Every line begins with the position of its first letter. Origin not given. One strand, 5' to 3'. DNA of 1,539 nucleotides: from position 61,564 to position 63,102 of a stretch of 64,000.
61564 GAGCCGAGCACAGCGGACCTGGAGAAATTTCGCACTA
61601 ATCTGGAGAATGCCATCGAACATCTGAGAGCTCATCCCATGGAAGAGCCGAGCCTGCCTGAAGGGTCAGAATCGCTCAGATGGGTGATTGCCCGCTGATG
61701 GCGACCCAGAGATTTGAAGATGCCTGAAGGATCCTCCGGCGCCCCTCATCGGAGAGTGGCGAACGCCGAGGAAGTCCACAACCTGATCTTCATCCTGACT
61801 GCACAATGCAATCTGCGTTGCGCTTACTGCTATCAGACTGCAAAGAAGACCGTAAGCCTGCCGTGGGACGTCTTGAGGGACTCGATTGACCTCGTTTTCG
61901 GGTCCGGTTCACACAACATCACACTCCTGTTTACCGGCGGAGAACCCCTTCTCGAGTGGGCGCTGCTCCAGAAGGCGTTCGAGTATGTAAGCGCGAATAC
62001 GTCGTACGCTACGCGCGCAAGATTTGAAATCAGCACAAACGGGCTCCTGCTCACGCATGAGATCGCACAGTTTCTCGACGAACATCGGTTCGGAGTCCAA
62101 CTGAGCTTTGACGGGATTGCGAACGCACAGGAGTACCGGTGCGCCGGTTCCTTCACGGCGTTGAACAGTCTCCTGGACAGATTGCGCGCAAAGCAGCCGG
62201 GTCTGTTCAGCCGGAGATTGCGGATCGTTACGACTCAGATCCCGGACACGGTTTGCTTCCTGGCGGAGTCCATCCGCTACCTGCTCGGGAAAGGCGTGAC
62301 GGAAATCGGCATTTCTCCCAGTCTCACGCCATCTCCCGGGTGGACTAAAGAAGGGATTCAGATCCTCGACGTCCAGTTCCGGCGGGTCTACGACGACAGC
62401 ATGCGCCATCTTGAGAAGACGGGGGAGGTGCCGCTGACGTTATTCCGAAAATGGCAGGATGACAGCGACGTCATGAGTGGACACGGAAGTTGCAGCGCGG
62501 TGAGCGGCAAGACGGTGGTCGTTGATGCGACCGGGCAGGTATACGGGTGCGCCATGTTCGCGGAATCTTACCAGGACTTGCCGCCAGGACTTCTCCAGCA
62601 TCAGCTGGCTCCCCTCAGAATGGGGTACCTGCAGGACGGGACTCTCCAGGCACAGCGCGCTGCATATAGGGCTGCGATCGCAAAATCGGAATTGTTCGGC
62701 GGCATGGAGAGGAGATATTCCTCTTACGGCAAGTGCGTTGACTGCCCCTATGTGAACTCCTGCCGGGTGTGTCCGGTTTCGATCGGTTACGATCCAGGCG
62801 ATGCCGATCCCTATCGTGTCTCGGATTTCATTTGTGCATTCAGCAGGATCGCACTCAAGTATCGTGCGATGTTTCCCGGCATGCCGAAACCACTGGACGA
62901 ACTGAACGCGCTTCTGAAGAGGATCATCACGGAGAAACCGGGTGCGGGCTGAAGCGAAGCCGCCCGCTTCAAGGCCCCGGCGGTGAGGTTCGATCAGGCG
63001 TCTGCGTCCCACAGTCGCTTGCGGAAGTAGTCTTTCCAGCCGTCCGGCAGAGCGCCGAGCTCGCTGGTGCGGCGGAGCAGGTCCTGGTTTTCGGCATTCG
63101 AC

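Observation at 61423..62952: Radical SAM/SPASM maturase with a tightly coupled small upstream ORF: candidate peptide-modification (RiPP-like) pair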

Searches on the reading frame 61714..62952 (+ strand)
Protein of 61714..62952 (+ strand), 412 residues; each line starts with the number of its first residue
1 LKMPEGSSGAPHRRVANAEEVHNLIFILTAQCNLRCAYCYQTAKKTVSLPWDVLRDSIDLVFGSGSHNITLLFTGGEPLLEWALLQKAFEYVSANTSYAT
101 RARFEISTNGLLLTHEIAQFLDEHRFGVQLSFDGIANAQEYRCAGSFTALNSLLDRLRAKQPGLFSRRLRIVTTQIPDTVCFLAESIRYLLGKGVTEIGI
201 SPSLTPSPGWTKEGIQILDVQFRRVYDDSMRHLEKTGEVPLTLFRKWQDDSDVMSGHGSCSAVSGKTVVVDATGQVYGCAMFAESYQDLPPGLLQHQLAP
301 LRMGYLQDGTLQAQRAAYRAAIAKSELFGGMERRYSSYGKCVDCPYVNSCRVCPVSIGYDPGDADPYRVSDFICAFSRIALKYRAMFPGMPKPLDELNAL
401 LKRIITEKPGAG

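Call 3: search_protein_families(library=pfam, proteins=[window:61714-62952:+], max_evalue=0.01)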
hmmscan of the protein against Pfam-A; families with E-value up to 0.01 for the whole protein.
window:61714-62952:+ (412 aa): 2 families
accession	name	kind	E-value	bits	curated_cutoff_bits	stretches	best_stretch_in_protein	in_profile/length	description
PF04055.27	Radical_SAM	-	6e-12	46.5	29.5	1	27-137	2-114/166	Radical SAM superfamily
PF13353.11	Fer4_12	-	4.1e-05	24.3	22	1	27-145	10-130/137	4Fe-4S single cluster domain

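Call 4: search_protein_families(library=ncbifam, proteins=[window:61714-62952:+], max_evalue=0.01)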
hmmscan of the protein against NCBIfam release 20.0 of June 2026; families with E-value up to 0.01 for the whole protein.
window:61714-62952:+ (412 aa): 66 families (the best 25 are shown)
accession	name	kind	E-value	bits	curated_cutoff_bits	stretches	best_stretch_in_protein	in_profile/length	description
NF047865.1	rSAM_PapB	equivalog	7.7e-36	124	340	1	21-327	2-300/330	PapB family radical SAM/SPASM ranthipeptide maturase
TIGR04115.1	rSAM_Cxxx_rpt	equivalog_domain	3.3e-25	89.3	350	1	23-377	3-349/359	radical SAM peptide maturase, CXXX-repeat target family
TIGR03978.1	rSAM_paired_1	equivalog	3.9e-25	88.5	370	1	14-180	74-247/466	His-Xaa-Ser system radical SAM maturase HxsB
TIGR04064.1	rSAM_nif11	equivalog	8.8e-24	84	518.7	1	16-162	72-229/459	nif11-like peptide radical SAM maturase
TIGR04068.1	rSAM_ocin_clost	equivalog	5.9e-23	81.5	500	1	19-166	81-241/462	Cys-rich peptide radical SAM maturase CcpM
TIGR03906.1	quino_hemo_SAM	equivalog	4.6e-22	78.3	453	1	17-140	89-219/467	quinohemoprotein amine dehydrogenase maturation protein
NF038170.1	lachnocin_rSAM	equivalog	7.5e-18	64.6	550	1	19-160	73-226/440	lachnocin radical SAM maturase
NF040492.1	not_ScfB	exception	1e-17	64.2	855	1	22-283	95-368/450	ScfB-related radical SAM/SPASM orphan maturase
TIGR03942.1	sulfatase_rSAM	equivalog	4.7e-17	62.1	349.45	1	28-143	7-130/363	anaerobic sulfatase maturase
NF035951.1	rSAM_RumMC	equivalog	2e-16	59.8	720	1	19-136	109-233/510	RumMC family radical SAM sactipeptide maturase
TIGR03974.1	rSAM_six_Cys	equivalog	4.9e-16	58.6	425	1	18-140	93-222/451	thioether cross-link-forming SCIFF peptide maturase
NF041298.1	rSAM_mat_DynA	equivalog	7.5e-15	54.8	450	1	29-160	8-149/356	dynobactin maturation radical SAM/SPASM protein DynA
TIGR04148.1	GG_samocin_CFB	equivalog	7.5e-14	51.7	300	1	17-170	12-183/411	radical SAM peptide maturase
TIGR04317.1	W_rSAM_matur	equivalog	9e-14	51.3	380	1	21-352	3-321/349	tungsten cofactor oxidoreductase radical SAM maturase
NF041707.1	rSAM_YhhB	equivalog_domain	5.8e-13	48.5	445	1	28-173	8-170/369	cyclophane-forming radical SAM/SPASM peptide maturase YhhB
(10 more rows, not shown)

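Call 5: find_homologous_proteins(query=window:61714-62952:+)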
Query window:61714-62952:+ (412 aa): 605 proteins with E <= 0.001 among 5643 candidates; the best 120 are listed.
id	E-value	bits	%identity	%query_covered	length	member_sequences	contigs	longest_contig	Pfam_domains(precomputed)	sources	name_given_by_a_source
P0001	6.1e-280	946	100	100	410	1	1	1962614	PF04055.28,PF13353.12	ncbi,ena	-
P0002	1.8e-147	510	59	93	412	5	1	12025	PF04055.28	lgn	-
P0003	2.1e-137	477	55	94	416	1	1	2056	PF04055.28,PF13353.12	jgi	jgi:sulfatase maturation enzyme AslB (radical SAM superfamily)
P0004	1.8e-136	474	54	94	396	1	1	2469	PF04055.28,PF13353.12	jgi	jgi:sulfatase maturation enzyme AslB (radical SAM superfamily)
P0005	1.3e-135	471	54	95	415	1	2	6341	PF04055.28,PF13353.12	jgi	jgi:sulfatase maturation enzyme AslB (radical SAM superfamily)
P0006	1.2e-133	464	54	95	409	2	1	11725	PF04055.28,PF13353.12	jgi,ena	-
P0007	2.8e-133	463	52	99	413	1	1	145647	PF04055.28,PF13353.12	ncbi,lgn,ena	-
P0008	4.2e-132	459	54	93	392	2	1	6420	PF04055.28,PF13353.12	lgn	-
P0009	4.9e-132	459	53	93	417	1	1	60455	PF04055.28,PF13353.12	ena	-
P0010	9.4e-130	451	54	93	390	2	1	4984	PF04055.28,PF13353.12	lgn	-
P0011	2.0e-129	450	51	95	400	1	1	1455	PF04055.28,PF13353.12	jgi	jgi:radical SAM protein with 4Fe4S-binding SPASM domain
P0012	1.4e-128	448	52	94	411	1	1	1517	PF04055.28,PF13353.12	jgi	jgi:sulfatase maturation enzyme AslB (radical SAM superfamily)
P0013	3.9e-128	446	52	94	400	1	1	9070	PF04055.28,PF13353.12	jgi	jgi:sulfatase maturation enzyme AslB (radical SAM superfamily)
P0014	1.4e-124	434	50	93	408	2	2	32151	PF04055.28,PF13353.12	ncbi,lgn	-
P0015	3.7e-123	430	48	95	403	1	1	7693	PF04055.28,PF13353.12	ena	-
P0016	1.1e-121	425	49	94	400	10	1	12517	PF04055.28,PF13353.12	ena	-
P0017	5.2e-118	413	48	95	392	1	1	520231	PF04055.28,PF13353.12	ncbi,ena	-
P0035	6.0e-109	383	47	91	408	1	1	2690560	PF04055.28,PF13353.12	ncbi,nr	ncbi:MAG: radical SAM protein [Candidatus Eiseniibacteriota bacterium]|nr:MAG: radical SAM protein [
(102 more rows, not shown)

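Call 6: find_related_loci(query=window:61714-62952:+, collection=genome_contigs, flank=6000)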
Query window:61714-62952:+ (412 aa) in genome_contigs; peptide patterns used: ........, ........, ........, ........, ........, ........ (x = any residue, [..] = any of these).
54 stretches matched a pattern; 3 encode a relative of the query (tblastn E <= 1e-3); 3 distinct loci.
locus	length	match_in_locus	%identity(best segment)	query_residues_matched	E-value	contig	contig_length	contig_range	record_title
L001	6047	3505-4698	53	15-411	3e-143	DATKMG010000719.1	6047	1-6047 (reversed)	MAG TPA_asm: Terriglobia bacterium isolate SMAG_U14705 k141_1865699, whole genome shotgun sequence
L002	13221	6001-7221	52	3-408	4e-142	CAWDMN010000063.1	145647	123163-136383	MAG: uncultured Acidobacteriota bacterium isolate MFD04492.bin.1.129 genome assembly, contig: contig_60082, whole genome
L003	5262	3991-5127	49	8-388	1e-118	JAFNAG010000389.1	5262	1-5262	MAG: Acidobacteria bacterium isolate CTSoil_012 scaffold_33481, whole genome shotgun sequence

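Call 9: find_encoding_contigs(protein=P0001, flank=10000, max_places=3)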
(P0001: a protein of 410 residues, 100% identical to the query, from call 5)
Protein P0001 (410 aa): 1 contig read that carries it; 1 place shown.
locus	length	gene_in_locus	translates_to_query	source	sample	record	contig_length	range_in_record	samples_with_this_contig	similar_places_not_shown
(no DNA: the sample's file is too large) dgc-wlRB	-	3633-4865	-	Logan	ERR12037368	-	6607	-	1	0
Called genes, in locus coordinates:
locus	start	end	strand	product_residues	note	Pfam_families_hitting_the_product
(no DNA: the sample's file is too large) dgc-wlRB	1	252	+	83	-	?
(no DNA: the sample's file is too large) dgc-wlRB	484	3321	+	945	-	PF00069:Pkinase, PF07714:PK_Tyr_Ser-Thr, PF03109:ABC1 (weak), PF07676:PD40, PF26549:Tricorn_N, PF26549:Tricorn_N, PF26550:Tricorn_2nd, PF26549:Tricorn_N, +7 more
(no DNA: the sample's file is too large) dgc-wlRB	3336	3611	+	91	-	-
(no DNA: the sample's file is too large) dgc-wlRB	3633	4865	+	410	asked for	PF04055:Radical_SAM, PF13353:Fer4_12 (faint)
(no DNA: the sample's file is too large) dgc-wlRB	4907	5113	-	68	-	PF03475:YiiM_3-alpha (weak)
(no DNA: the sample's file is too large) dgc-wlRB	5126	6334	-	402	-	-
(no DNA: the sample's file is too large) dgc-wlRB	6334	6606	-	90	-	?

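Call 10: find_encoding_contigs(protein=P0035, flank=8000, max_places=3)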
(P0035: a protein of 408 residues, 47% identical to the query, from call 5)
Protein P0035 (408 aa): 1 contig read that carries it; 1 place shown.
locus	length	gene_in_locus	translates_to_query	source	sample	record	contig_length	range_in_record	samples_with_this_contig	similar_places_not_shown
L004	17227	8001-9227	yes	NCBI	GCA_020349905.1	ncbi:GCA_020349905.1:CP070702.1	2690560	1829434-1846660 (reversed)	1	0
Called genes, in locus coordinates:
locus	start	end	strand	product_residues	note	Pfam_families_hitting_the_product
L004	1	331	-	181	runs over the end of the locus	PF04542:Sigma70_r2, PF08281:Sigma70_r4_2, PF04545:Sigma70_r4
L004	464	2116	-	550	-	PF07969:Amidohydro_3, PF01979:Amidohydro_1 (weak)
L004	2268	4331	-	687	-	PF03553:Na_H_antiporter, PF03606:DcuC (weak)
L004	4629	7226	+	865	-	PF00069:Pkinase, PF07714:PK_Tyr_Ser-Thr, PF26549:Tricorn_N, PF07676:PD40, PF26549:Tricorn_N, PF07676:PD40, PF26550:Tricorn_2nd, PF26549:Tricorn_N, +9 more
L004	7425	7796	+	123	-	-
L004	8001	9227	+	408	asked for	PF04055:Radical_SAM, PF13353:Fer4_12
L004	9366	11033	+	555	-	-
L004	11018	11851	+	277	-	-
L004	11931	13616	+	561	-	-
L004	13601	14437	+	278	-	-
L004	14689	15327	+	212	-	-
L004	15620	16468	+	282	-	PF17131:TP_0789-like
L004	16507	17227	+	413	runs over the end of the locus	PF12704:MacB_PCD, PF02687:FtsX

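Call 13: find_related_loci(query=A1, collection=metagenome_contigs, flank=5000)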
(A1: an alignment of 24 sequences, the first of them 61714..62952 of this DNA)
Query A1 (412 aa) in metagenome_contigs; peptide patterns used: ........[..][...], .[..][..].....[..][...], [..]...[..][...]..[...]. (x = any residue, [..] = any of these).
600 stretches matched a pattern (row limit reached: there are more); 545 encode a relative of the query (tblastn E <= 1e-3); the best 80 are kept; 80 distinct loci.
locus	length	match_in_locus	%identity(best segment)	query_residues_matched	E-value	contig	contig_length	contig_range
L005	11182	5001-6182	43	5-397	1e-108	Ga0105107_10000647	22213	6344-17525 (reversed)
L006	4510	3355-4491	44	21-398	5e-106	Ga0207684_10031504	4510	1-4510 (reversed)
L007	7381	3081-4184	46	24-390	2e-104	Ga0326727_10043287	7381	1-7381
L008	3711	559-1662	46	24-390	5e-106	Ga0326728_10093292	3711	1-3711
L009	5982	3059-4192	46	15-391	3e-104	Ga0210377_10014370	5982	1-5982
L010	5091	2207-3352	42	14-395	3e-101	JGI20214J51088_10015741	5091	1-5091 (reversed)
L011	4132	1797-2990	41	15-406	2e-99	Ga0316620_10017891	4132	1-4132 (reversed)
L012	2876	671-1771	41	21-388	1e-94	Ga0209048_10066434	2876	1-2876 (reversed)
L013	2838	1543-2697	41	15-398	4e-94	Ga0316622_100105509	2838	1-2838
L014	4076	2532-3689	42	7-391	1e-90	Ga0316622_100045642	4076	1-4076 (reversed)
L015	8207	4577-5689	42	19-388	9e-89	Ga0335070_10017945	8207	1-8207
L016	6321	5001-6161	39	15-398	8e-88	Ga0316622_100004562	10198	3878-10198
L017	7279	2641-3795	39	19-387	1e-87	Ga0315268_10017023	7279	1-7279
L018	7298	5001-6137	40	19-398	3e-85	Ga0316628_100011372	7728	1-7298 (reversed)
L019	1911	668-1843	36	15-387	1e-85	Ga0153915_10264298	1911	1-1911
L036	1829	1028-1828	40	15-282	7e-63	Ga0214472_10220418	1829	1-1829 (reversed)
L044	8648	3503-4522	28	20-379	4e-39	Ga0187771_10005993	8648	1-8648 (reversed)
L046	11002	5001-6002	31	21-374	6e-39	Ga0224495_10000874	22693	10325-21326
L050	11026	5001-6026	28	20-381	1e-35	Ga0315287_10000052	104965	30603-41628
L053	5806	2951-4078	26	12-412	4e-34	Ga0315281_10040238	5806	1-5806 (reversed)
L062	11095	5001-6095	28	24-410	1e-30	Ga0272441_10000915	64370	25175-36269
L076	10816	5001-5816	28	71-359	6e-28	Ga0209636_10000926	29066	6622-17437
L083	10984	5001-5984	26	5-355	1e-26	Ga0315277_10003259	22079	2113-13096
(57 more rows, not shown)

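Call 21: find_encoding_contigs(protein=P0002, flank=6000, max_places=2)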
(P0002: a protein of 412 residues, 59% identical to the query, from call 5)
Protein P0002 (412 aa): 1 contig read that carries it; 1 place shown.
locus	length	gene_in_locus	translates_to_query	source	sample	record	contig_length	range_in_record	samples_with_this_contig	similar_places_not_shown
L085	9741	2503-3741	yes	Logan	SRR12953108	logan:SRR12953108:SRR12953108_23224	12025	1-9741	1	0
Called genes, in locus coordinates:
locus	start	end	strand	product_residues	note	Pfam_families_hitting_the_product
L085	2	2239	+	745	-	?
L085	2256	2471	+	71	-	-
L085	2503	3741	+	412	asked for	PF04055:Radical_SAM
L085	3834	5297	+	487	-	PF00171:Aldedh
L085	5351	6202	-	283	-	PF00691:OmpA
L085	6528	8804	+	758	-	PF00486:Trans_reg_C, PF13414:TPR_11 (faint), PF13428:TPR_14 (faint), PF17874:TPR_MalT (faint), PF25062:ARM_TT21_N (faint), PF00515:TPR_1 (faint), PF07719:TPR_2 (faint), PF13181:TPR_8 (faint), +5 more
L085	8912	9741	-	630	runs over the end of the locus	PF00486:Trans_reg_C, PF13428:TPR_14 (faint), PF13414:TPR_11 (faint), PF07721:TPR_4 (faint), PF00515:TPR_1 (faint), PF13431:TPR_17 (weak), PF13432:TPR_16 (weak), PF14559:TPR_19 (weak), +5 more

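Call 22: find_encoding_contigs(protein=P0009, flank=6000, max_places=2)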
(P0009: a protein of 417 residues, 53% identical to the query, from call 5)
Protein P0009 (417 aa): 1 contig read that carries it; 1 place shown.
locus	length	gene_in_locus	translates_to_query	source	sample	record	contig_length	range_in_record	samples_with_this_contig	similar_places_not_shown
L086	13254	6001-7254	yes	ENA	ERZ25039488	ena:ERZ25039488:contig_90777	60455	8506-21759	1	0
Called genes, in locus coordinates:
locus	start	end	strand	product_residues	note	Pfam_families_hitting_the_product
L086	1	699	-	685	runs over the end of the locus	PF00141:peroxidase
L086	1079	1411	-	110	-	-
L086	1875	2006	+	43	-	-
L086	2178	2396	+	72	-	-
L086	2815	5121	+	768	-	PF00069:Pkinase, PF07714:PK_Tyr_Ser-Thr, PF07676:PD40, PF26549:Tricorn_N, PF26550:Tricorn_2nd (weak), PF07676:PD40, PF26549:Tricorn_N, PF26549:Tricorn_N, +6 more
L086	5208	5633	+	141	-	-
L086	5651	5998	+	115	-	-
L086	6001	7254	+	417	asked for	PF13353:Fer4_12, PF04055:Radical_SAM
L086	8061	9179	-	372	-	-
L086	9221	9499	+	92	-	PF13683:rve_3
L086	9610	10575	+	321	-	-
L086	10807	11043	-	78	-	-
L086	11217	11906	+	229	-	PF01791:DeoC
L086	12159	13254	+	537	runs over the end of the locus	PF14814:UB2H (faint), PF00912:Transgly, PF00905:Transpeptidase (weak)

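Call 23: find_encoding_contigs(protein=P0017, flank=6000, max_places=2)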
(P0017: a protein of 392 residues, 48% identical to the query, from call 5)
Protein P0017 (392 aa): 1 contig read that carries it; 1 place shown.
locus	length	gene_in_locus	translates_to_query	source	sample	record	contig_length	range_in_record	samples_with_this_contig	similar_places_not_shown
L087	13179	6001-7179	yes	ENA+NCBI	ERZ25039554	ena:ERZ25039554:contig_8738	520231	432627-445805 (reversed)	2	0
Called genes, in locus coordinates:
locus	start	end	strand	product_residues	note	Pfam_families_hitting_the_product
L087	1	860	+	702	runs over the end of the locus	PF25174:Beta-prop_THOC3 (faint), PF00930:DPPIV_N (faint), PF07676:PD40 (faint), PF26549:Tricorn_N, PF26550:Tricorn_2nd (faint), PF20434:BD-FAE (weak), PF00326:Peptidase_S9, PF01738:DLH (weak), +1 more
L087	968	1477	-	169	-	PF05163:DinB (weak)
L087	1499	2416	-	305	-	PF01149:Fapy_DNA_glyco, PF06831:H2TH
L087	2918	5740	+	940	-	PF00069:Pkinase, PF07714:PK_Tyr_Ser-Thr, PF07676:PD40 (weak), PF26549:Tricorn_N, PF26550:Tricorn_2nd (weak), PF07676:PD40, PF00930:DPPIV_N (weak), PF26549:Tricorn_N, +2 more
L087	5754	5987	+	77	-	-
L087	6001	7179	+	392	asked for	PF04055:Radical_SAM, PF13353:Fer4_12 (weak)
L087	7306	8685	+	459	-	PF01120:Alpha_L_fucos, PF14871:GHL6 (weak)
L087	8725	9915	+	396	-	-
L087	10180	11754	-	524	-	PF07969:Amidohydro_3, PF01979:Amidohydro_1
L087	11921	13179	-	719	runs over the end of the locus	PF06452:CBM9_1 (faint), PF19313:DUF5916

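Call 30: search_protein_families(library=pfam, proteins=[L062:5995-9144:-, L083:6082-9228:-, L044:4596-7670:-, L046:4787-4990:+, L053:2600-2881:+, L076:4566-4775:+, L087:5754-5987:+, L001:3145-3456:+, L036:680-970:+], max_evalue=0.1)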
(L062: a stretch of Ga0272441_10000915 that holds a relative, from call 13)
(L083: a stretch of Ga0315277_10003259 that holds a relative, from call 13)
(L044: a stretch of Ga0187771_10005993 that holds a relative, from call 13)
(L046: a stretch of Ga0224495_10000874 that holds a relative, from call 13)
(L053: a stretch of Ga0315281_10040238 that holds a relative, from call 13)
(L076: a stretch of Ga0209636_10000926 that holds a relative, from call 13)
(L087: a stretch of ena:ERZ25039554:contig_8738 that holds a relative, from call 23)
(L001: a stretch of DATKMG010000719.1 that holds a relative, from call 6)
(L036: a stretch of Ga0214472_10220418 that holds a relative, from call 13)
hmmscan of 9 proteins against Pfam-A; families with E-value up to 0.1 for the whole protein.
L062:5995-9144:- (1049 aa): 33 families (the best 25 are shown)
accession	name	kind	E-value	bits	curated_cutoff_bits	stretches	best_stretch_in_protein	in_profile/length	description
PF00069.31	Pkinase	-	9.1e-50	169.9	31.7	1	79-326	1-253/263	Protein kinase domain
PF07714.23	PK_Tyr_Ser-Thr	-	1.7e-31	109.9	23.1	1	81-325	3-249/258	Protein tyrosine and serine/threonine kinase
PF07719.23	TPR_2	-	4.8e-17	61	27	1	658-686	6-34/34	Tetratricopeptide repeat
PF13428.12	TPR_14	-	1e-11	44.7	23.5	1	657-694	5-42/44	Tetratricopeptide repeat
PF14559.12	TPR_19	-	8.2e-10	39.3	25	2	632-688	4-61/68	Tetratricopeptide repeat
PF13174.12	TPR_6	-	8.2e-10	39.1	26.3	1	654-686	1-33/33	Tetratricopeptide repeat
PF00515.34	TPR_1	-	1.7e-09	37.5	27.8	1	658-686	6-34/34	Tetratricopeptide repeat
PF13432.12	TPR_16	-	7.2e-09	36.4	32.7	2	632-685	10-63/65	Tetratricopeptide repeat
PF13424.12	TPR_12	-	7.2e-09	36.2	30.1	2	757-825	4-77/77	Tetratricopeptide repeat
PF13176.12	TPR_7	-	1.4e-07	31.4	27.9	0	762-791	4-33/36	Tetratricopeptide repeat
PF03109.22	ABC1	-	2e-07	30.8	22.9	1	150-227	141-217/244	ABC1 atypical kinase-like domain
PF23914.1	TPR_CcmH_CycH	-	3.3e-07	30.7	42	0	646-692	43-89/158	Cytochrome c-type biogenesis protein H TPR domain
PF13181.12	TPR_8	-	6.1e-06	26.4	25.7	0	660-686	8-34/34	Tetratricopeptide repeat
PF25062.1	ARM_TT21_N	-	8.5e-06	26.1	40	1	583-694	101-209/222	Tetratricopeptide repeat protein 21 N-terminal ARM repeat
PF13414.12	TPR_11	-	9.1e-06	25.7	26.8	0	555-587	1-33/42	TPR repeat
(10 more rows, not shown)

L083:6082-9228:- (1048 aa): 30 families (the best 25 are shown)
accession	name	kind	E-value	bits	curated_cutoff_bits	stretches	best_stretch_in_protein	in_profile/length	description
PF00069.31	Pkinase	-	9.4e-50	169.9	31.7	1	81-334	1-258/263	Protein kinase domain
PF07714.23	PK_Tyr_Ser-Thr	-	5.3e-34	118.1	23.1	1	83-336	3-257/258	Protein tyrosine and serine/threonine kinase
PF14559.12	TPR_19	-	6e-17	62.2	25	2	703-758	5-60/68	Tetratricopeptide repeat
PF07719.23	TPR_2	-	4.5e-15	54.9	27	1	656-687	2-33/34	Tetratricopeptide repeat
PF13428.12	TPR_14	-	1.1e-13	50.8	23.5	0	657-697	3-43/44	Tetratricopeptide repeat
PF13431.12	TPR_17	-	3e-11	43.1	24.4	1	644-675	2-33/34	Tetratricopeptide repeat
PF13432.12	TPR_16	-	4.1e-11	43.6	32.7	2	637-687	13-63/65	Tetratricopeptide repeat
PF13424.12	TPR_12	-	5.6e-10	39.7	30.1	2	799-864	9-76/77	Tetratricopeptide repeat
PF13371.12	TPR_9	-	2.9e-08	34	35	1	629-689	3-63/73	Tetratricopeptide repeat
PF13176.12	TPR_7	-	1e-07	31.9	27.9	1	959-985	4-30/36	Tetratricopeptide repeat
PF13174.12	TPR_6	-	2.1e-07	31.6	26.3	0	997-1024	2-29/33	Tetratricopeptide repeat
PF13240.11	Zn_Ribbon_1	-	1.1e-06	28.7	25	1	22-43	2-23/23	zinc-ribbon domain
PF12895.13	ANAPC3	-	1.3e-06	29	27.2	0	791-854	21-77/82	Anaphase-promoting complex, cyclosome, subunit 3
PF13181.12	TPR_8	-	4.8e-06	26.8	25.7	0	659-686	5-32/34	Tetratricopeptide repeat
PF03109.22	ABC1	-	5.6e-06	26.1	22.9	1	157-226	146-214/244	ABC1 atypical kinase-like domain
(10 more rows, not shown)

L044:4596-7670:- (1024 aa): 32 families (the best 25 are shown)
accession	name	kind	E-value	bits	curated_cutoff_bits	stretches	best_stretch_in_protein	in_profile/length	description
PF00069.31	Pkinase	-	3.5e-52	177.8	31.7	1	58-305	1-253/263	Protein kinase domain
PF07714.23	PK_Tyr_Ser-Thr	-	2.2e-35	122.7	23.1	1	60-305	3-250/258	Protein tyrosine and serine/threonine kinase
PF07719.23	TPR_2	-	1e-27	94.3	27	3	629-660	3-34/34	Tetratricopeptide repeat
PF00515.34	TPR_1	-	1.1e-22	79.3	27.8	1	629-659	3-33/34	Tetratricopeptide repeat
PF13181.12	TPR_8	-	9.3e-22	75.7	25.7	1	629-659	3-33/34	Tetratricopeptide repeat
PF13424.12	TPR_12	-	5.4e-19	68.6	30.1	2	848-918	3-75/77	Tetratricopeptide repeat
PF14559.12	TPR_19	-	8.2e-18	64.9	25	3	899-957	2-53/68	Tetratricopeptide repeat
PF13428.12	TPR_14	-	1.3e-16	59.8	23.5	1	525-563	4-42/44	Tetratricopeptide repeat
PF13414.12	TPR_11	-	2.3e-15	56.4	26.8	1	529-562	1-34/42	TPR repeat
PF13431.12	TPR_17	-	1.1e-12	47.5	24.4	1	616-647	2-33/34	Tetratricopeptide repeat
PF13176.12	TPR_7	-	8.3e-12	44.6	27.9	1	933-954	3-24/36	Tetratricopeptide repeat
PF13371.12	TPR_9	-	1.5e-10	41.4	35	2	634-681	2-49/73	Tetratricopeptide repeat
PF13432.12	TPR_16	-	3.6e-09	37.3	32.7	1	705-759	7-61/65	Tetratricopeptide repeat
PF14531.12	Kinase-like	-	1.4e-08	34.8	25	1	140-267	129-261/289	Kinase-like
PF12895.13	ANAPC3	-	1.8e-08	34.9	27.2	1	906-982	7-68/82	Anaphase-promoting complex, cyclosome, subunit 3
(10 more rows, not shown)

L046:4787-4990:+ (67 aa): 0 families

L053:2600-2881:+ (93 aa): 1 family
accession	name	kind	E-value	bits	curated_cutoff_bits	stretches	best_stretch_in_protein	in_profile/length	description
PF18654.6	LegC3_N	-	0.013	15.3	25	1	33-66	257-291/297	LegC3 N-terminal coiled-coil domain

L076:4566-4775:+ (69 aa): 0 families

L087:5754-5987:+ (77 aa): 1 family
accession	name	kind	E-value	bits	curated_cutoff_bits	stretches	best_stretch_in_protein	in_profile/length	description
PF13413.12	HTH_25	-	0.071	13.4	24.6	1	16-49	25-57/62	Helix-turn-helix domain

L001:3145-3456:+ (103 aa): 0 families

L036:680-970:+ (96 aa): 0 families
